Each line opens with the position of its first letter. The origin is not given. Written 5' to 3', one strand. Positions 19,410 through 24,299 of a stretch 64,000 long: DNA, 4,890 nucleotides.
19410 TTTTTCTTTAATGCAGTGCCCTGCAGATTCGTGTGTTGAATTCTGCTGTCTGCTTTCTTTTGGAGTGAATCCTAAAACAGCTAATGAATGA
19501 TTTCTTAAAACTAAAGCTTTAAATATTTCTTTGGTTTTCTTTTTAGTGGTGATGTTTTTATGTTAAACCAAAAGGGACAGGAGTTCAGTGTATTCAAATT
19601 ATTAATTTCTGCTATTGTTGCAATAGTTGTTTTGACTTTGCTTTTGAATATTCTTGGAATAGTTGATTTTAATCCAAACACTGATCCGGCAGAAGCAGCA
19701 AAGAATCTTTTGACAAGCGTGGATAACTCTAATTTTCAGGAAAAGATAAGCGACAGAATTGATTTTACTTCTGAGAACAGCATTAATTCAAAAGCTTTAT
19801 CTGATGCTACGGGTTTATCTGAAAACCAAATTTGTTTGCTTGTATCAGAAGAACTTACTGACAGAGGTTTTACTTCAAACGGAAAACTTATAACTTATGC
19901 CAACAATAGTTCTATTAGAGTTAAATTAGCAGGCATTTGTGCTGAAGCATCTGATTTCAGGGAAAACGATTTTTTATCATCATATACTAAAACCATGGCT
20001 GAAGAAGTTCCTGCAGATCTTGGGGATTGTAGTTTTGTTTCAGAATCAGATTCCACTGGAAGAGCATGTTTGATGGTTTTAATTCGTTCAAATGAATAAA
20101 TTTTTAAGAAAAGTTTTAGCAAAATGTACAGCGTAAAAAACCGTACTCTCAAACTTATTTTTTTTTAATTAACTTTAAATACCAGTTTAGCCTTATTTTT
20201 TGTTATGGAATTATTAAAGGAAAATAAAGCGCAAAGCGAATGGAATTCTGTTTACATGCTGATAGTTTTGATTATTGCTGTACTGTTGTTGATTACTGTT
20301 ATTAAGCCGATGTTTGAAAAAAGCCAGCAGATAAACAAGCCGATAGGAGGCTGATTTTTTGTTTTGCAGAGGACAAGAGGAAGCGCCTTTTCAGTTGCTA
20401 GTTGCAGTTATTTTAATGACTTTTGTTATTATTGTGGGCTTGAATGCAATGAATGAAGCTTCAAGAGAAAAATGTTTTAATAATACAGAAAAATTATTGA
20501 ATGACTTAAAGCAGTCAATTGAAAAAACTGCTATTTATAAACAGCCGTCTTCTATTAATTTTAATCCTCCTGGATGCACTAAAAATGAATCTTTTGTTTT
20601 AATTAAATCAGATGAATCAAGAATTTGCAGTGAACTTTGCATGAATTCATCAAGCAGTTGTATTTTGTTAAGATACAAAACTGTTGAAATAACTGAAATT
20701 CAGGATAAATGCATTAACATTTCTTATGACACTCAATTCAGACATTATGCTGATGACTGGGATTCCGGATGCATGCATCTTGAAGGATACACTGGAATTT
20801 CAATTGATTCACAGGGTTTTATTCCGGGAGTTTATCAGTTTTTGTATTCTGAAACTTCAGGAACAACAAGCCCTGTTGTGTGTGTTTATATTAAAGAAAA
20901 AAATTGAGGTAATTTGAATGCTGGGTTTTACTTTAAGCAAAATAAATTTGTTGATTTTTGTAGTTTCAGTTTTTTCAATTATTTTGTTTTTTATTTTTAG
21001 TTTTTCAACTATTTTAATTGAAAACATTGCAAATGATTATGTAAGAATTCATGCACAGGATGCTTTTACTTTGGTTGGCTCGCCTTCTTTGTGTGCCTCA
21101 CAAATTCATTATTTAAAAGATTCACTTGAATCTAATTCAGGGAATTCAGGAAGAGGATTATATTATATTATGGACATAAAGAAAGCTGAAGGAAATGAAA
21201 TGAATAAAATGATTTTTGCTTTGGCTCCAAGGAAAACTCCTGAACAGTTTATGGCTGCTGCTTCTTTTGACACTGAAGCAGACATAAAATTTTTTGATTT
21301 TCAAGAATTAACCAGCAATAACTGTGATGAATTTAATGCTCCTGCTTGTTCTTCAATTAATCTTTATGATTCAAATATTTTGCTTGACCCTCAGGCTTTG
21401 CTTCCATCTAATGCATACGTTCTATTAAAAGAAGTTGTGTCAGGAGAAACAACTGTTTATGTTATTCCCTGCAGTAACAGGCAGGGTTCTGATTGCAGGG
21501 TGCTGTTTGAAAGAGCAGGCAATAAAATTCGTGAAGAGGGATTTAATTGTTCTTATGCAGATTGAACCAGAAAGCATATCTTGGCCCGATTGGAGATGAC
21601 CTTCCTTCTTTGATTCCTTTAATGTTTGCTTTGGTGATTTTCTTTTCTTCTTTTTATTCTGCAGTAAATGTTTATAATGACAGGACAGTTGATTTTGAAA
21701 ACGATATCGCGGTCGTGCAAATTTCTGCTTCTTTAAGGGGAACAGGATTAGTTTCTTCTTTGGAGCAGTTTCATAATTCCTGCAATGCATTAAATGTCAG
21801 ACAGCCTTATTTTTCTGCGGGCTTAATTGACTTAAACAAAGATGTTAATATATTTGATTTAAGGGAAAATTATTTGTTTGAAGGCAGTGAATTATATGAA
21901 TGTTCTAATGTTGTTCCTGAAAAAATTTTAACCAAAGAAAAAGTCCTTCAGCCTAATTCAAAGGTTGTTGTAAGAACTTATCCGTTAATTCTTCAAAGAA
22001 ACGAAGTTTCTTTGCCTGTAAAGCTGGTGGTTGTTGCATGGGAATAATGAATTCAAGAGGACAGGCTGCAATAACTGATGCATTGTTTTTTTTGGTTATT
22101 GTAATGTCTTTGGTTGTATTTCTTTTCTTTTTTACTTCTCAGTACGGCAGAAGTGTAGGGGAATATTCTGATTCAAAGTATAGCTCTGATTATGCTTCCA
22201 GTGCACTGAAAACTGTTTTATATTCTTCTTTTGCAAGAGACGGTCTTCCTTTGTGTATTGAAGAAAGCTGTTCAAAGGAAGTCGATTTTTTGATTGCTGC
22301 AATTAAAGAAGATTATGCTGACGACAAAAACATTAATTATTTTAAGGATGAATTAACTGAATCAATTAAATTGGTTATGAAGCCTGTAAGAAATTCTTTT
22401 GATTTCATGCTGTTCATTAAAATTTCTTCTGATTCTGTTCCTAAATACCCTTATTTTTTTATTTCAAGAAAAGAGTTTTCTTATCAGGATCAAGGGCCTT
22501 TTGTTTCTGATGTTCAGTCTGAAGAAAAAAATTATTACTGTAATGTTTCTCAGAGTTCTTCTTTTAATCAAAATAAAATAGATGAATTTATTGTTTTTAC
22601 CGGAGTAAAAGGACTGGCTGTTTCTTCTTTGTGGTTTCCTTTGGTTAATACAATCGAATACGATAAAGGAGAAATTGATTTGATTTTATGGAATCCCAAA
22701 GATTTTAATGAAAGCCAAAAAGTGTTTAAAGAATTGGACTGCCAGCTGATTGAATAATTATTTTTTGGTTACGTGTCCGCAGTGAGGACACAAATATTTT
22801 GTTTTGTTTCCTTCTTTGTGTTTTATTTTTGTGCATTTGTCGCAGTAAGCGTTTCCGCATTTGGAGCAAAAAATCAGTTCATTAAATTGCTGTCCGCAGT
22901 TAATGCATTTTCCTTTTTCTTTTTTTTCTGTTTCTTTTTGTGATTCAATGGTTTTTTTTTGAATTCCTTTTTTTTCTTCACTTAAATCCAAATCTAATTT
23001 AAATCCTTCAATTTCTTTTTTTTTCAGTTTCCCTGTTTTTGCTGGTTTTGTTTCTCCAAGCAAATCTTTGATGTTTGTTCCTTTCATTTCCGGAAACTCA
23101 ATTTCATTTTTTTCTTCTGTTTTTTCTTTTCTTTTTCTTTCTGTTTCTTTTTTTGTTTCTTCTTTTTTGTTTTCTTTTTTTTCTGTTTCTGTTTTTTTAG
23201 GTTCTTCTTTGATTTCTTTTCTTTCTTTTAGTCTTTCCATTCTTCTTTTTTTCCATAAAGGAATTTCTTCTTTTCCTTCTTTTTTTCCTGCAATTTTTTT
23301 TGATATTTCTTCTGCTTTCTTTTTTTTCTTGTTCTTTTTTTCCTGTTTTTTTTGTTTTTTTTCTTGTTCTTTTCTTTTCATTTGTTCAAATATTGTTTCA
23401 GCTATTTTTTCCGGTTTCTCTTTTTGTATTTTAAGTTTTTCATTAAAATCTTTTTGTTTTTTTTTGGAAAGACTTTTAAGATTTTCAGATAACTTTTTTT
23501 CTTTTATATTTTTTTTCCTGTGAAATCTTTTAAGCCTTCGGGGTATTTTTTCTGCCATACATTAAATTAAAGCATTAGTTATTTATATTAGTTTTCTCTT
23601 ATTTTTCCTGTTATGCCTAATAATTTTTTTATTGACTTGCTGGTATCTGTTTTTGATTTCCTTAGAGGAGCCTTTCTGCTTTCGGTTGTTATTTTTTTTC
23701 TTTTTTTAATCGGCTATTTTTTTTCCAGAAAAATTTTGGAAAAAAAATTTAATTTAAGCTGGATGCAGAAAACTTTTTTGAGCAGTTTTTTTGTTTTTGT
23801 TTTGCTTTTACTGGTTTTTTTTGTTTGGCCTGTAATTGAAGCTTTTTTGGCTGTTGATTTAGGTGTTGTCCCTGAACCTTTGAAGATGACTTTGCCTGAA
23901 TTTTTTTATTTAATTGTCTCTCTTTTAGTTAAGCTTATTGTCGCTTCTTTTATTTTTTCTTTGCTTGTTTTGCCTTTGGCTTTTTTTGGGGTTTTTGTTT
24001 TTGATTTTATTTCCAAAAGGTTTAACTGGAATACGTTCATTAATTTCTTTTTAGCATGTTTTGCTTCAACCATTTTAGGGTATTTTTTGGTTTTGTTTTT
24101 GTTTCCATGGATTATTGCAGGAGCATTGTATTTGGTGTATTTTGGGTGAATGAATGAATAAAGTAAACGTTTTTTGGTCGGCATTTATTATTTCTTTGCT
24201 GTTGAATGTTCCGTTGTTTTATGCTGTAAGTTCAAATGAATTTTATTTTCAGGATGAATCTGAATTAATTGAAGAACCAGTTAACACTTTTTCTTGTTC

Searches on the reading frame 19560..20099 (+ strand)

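Call 9: search_protein_families(library=pfam, proteins=[window:19560-20099:+], max_evalue=0.1)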
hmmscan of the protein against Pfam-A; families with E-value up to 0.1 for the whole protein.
window:19560-20099:+ (179 aa): 0 families

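Call 17: search_protein_families(library=ncbifam, proteins=[window:19560-20099:+], max_evalue=10)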
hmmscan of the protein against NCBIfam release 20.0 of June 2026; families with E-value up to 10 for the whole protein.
window:19560-20099:+ (179 aa): 1 family
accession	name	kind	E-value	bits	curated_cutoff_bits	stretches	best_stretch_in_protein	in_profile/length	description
NF033779.0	Tim44_TimA_adap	subfamily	0.046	13.6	80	1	13-66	2-55/215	Tim44/TimA family putative adaptor protein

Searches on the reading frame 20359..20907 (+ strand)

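Call 9: search_protein_families(library=pfam, proteins=[window:20359-20907:+], max_evalue=0.1)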
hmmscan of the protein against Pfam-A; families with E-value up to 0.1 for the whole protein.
window:20359-20907:+ (182 aa): 0 families

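Call 17: search_protein_families(library=ncbifam, proteins=[window:20359-20907:+], max_evalue=10)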
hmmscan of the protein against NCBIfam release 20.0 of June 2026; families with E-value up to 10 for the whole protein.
window:20359-20907:+ (182 aa): 1 family
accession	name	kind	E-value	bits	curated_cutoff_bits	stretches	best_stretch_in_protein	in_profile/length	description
NF047967.1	SCO6881_fam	exception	0.14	11.2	325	1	3-37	217-251/329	SCO6881 family protein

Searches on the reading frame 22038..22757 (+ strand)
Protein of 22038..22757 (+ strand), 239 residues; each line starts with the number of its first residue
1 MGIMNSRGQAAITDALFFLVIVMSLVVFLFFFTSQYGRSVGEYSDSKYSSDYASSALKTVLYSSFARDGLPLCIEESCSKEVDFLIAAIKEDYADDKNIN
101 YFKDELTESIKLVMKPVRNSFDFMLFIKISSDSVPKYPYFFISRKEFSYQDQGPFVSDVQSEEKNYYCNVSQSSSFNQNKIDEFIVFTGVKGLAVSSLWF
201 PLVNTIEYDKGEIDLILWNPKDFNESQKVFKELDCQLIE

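Call 9: search_protein_families(library=pfam, proteins=[window:22038-22757:+], max_evalue=0.1)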
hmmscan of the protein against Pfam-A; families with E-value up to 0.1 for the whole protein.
window:22038-22757:+ (239 aa): 0 families

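Call 17: search_protein_families(library=ncbifam, proteins=[window:22038-22757:+], max_evalue=10)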
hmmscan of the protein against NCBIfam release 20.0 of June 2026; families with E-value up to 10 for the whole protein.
window:22038-22757:+ (239 aa): 0 families

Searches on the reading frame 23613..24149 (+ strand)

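Call 9: search_protein_families(library=pfam, proteins=[window:23613-24149:+], max_evalue=0.1)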
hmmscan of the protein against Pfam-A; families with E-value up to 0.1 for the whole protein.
window:23613-24149:+ (178 aa): 0 families

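Call 17: search_protein_families(library=ncbifam, proteins=[window:23613-24149:+], max_evalue=10)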
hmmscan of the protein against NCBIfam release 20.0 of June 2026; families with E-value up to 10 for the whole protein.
window:23613-24149:+ (178 aa): 2 families
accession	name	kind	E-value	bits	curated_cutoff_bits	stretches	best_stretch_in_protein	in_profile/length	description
NF008236.0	PRK11007.1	equivalog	0.081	11.5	409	1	71-134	229-290/473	PTS trehalose transporter subunit IIBC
TIGR01297.1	CDF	superfamily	0.87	8.8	82.35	1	25-114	42-127/285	cation diffusion facilitator family transporter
